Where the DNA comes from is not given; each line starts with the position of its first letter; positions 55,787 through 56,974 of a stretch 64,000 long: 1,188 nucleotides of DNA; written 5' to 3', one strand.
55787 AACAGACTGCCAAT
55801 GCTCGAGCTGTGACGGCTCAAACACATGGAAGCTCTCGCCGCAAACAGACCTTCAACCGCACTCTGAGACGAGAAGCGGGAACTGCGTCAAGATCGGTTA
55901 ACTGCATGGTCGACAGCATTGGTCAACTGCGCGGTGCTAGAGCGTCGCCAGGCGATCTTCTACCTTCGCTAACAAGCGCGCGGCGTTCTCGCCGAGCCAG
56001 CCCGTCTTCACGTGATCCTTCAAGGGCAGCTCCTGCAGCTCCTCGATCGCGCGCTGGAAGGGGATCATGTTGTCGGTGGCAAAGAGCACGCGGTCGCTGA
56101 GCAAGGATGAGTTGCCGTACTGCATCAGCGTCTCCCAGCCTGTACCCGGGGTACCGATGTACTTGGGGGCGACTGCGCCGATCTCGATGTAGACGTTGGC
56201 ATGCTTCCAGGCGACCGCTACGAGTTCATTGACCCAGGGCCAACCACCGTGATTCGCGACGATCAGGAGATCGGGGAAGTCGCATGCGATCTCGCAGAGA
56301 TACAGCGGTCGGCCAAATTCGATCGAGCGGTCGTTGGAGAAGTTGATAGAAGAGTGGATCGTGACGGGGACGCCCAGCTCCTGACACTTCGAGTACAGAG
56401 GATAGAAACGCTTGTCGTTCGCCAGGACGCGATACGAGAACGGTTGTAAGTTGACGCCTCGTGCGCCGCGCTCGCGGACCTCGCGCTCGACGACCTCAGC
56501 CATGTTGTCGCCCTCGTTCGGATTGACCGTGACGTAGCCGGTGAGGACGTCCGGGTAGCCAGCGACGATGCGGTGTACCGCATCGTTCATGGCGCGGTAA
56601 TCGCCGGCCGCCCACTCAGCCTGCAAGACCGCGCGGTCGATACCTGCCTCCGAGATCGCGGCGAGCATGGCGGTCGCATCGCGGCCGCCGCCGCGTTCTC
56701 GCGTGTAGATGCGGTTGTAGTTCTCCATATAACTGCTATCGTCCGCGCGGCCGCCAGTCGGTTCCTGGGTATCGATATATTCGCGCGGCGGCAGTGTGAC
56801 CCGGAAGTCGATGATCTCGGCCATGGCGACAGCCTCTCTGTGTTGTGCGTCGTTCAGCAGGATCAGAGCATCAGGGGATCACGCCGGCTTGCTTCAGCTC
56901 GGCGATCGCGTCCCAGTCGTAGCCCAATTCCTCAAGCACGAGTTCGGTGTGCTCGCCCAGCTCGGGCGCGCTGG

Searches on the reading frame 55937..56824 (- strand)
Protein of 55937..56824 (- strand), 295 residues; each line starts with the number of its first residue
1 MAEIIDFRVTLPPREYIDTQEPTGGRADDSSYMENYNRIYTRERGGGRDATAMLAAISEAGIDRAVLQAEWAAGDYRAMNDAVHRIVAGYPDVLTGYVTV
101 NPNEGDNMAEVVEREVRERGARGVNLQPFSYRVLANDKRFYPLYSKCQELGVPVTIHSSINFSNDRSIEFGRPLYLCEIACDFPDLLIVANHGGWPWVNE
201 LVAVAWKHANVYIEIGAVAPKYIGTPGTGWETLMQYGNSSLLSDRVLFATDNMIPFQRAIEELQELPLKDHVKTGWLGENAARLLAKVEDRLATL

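Call 10: search_protein_families(library=pfam, proteins=[window:55937-56824:-], max_evalue=0.001)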
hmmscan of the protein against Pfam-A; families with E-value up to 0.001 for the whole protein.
window:55937-56824:- (295 aa): 1 family
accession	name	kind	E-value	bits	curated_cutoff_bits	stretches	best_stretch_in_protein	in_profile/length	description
PF04909.20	Amidohydro_2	-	2e-33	116.8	26.4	1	48-285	34-287/289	Amidohydrolase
